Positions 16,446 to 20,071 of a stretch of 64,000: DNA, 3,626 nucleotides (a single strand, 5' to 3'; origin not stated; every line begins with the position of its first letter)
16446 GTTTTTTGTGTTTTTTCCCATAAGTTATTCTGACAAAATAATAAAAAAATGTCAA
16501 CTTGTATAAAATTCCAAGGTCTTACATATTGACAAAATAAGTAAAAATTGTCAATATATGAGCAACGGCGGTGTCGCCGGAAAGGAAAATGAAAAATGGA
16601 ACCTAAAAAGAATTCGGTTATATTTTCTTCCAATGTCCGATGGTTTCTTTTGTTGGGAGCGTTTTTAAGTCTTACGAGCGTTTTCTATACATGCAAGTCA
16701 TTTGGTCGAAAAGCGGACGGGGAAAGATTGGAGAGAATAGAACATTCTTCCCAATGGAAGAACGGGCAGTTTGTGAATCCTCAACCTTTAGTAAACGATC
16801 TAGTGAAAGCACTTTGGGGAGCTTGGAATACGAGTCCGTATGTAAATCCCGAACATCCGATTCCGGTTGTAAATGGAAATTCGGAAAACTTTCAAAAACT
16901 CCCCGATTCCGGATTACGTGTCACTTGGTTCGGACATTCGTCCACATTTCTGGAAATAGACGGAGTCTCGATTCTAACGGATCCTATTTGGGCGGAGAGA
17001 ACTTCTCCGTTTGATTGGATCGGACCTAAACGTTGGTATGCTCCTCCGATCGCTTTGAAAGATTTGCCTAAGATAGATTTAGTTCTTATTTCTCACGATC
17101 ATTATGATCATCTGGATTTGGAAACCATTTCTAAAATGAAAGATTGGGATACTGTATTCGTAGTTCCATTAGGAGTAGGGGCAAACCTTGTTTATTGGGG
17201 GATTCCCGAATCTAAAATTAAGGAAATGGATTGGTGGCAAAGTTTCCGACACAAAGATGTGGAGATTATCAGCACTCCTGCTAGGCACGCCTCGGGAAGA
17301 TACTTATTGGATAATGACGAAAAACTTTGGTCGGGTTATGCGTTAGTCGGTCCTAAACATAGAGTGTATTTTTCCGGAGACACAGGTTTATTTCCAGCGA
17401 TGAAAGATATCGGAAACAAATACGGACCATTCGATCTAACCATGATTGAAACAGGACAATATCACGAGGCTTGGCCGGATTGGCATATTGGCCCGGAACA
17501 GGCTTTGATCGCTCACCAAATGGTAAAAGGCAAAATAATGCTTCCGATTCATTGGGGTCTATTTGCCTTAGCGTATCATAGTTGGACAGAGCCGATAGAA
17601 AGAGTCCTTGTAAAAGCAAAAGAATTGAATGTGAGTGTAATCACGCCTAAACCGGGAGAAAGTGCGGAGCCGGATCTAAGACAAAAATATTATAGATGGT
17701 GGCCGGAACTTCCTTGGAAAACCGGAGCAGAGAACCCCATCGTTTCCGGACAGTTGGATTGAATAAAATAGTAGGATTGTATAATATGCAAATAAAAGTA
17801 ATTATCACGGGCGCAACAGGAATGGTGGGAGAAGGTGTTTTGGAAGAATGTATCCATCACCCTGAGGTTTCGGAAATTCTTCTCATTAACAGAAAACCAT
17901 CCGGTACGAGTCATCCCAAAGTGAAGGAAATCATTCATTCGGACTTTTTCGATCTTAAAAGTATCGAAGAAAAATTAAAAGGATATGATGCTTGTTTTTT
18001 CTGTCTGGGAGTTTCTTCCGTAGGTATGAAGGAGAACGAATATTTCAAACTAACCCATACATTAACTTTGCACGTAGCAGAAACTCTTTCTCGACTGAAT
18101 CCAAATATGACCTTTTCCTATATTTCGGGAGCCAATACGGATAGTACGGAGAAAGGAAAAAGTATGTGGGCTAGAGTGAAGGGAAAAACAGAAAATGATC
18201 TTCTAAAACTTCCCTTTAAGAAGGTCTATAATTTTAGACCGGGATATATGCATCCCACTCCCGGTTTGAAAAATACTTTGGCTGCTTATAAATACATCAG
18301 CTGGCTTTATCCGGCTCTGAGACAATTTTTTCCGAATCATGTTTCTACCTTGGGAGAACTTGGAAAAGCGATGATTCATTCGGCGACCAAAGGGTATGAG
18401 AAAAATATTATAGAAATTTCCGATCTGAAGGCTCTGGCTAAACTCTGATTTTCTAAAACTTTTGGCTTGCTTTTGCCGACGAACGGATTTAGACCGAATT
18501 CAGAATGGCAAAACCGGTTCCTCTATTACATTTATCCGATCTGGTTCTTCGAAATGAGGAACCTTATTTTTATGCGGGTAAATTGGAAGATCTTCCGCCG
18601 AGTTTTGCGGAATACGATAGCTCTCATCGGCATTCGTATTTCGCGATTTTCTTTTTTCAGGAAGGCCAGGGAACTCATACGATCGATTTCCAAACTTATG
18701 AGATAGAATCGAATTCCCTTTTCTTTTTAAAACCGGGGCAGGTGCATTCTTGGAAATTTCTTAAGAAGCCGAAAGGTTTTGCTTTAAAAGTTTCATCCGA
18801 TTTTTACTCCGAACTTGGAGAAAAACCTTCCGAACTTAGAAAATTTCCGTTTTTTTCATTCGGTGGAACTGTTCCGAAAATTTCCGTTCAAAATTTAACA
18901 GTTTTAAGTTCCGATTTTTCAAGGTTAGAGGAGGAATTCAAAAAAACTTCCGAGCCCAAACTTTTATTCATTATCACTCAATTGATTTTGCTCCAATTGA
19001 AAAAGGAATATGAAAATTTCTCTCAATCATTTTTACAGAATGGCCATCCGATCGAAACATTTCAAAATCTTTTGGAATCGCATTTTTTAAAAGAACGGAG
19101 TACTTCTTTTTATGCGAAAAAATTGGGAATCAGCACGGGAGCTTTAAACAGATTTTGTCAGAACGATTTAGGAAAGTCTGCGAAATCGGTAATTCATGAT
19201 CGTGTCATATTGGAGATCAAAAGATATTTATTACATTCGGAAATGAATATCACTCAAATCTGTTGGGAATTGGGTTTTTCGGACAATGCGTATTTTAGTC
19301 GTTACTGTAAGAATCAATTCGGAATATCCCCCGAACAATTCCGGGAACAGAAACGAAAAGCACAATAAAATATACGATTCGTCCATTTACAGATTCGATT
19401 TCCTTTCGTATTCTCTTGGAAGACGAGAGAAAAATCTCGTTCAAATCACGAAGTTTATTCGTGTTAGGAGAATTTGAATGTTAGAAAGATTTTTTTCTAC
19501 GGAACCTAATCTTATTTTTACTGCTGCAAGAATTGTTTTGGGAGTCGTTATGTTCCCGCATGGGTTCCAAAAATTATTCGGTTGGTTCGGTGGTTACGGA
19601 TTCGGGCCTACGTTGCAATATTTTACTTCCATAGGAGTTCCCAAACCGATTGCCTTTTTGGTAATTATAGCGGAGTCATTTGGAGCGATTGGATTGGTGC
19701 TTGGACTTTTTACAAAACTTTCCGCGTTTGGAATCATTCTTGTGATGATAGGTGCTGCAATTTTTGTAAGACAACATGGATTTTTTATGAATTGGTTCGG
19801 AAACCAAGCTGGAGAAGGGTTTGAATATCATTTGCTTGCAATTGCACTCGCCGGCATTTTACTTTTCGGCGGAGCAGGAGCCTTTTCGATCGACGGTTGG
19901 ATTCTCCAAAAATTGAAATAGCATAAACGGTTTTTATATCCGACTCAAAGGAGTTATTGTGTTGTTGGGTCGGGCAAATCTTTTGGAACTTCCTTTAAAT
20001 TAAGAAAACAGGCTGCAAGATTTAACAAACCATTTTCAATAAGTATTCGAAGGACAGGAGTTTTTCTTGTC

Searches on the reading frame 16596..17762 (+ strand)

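Call 8: search_protein_families(library=pfam, proteins=[window:16596-17762:+], max_evalue=0.001)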
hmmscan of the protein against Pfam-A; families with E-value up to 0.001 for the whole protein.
window:16596-17762:+ (388 aa): 3 families
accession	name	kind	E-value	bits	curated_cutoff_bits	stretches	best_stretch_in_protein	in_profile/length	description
PF12706.13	Lactamase_B_2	-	1.1e-45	156.2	27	1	126-320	3-200/200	Beta-lactamase superfamily domain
PF13483.12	Lactamase_B_3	-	2e-16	60.8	24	1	108-319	1-160/160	Beta-lactamase superfamily domain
PF00753.33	Lactamase_B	-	7.7e-05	23.1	22.7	0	110-172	2-56/196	Metallo-beta-lactamase superfamily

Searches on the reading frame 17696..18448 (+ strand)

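Call 8: search_protein_families(library=pfam, proteins=[window:17696-18448:+], max_evalue=0.001)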
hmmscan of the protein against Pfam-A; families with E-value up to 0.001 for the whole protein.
window:17696-18448:+ (250 aa): 3 families
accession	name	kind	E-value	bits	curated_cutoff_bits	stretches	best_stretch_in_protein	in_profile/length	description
PF01370.27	Epimerase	-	9.6e-08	32.2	20.9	1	35-145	1-115/240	NAD dependent epimerase/dehydratase family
PF01118.30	Semialdhyde_dh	-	9.4e-06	26.5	26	1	34-107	1-77/121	Semialdehyde dehydrogenase, NAD binding domain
PF13460.12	NAD_binding_10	-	0.00022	21.6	27.2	1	39-112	1-74/184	NAD(P)H-binding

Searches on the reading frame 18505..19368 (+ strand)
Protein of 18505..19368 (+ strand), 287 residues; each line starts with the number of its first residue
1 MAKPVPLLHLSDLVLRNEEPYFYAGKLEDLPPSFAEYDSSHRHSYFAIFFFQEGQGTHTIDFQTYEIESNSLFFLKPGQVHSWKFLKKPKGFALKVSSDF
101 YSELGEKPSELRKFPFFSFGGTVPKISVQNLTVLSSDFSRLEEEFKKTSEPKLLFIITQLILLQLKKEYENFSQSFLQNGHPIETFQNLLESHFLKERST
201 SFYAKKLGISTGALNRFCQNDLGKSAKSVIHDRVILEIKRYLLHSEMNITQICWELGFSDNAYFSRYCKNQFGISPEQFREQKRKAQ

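Call 8: search_protein_families(library=pfam, proteins=[window:18505-19368:+], max_evalue=0.001)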
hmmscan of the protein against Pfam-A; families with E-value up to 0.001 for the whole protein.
window:18505-19368:+ (287 aa): 4 families
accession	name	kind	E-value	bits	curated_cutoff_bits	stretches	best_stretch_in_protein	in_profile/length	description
PF12833.13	HTH_18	-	2e-22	79.7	33.6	1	203-282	1-80/80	Helix-turn-helix domain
PF02311.25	AraC_binding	-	1.7e-09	37.9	21.1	1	40-116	18-96/135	AraC-like ligand binding domain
PF00165.29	HTH_AraC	-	4.8e-09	36.6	26.6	1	244-280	6-41/42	Bacterial regulatory helix-turn-helix proteins, AraC family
PF07883.17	Cupin_2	-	4.2e-05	23.6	27.2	1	38-84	11-57/70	Cupin domain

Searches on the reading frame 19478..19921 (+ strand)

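Call 8: search_protein_families(library=pfam, proteins=[window:19478-19921:+], max_evalue=0.001)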
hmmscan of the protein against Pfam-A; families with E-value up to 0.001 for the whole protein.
window:19478-19921:+ (147 aa): 4 families
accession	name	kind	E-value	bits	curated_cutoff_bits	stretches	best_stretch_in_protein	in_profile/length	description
PF07681.17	DoxX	-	1e-20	74.6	23.6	1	15-97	3-83/85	DoxX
PF04173.18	DoxD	-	3.5e-06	27.5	22.7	1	59-147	66-149/167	TQO small subunit DoxD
PF13564.11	DoxX_2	-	0.00029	21.4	26.3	1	44-96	23-80/103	DoxX-like family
PF07291.16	MauE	-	0.00055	20.7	27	1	12-97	3-87/128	Methylamine utilisation protein MauE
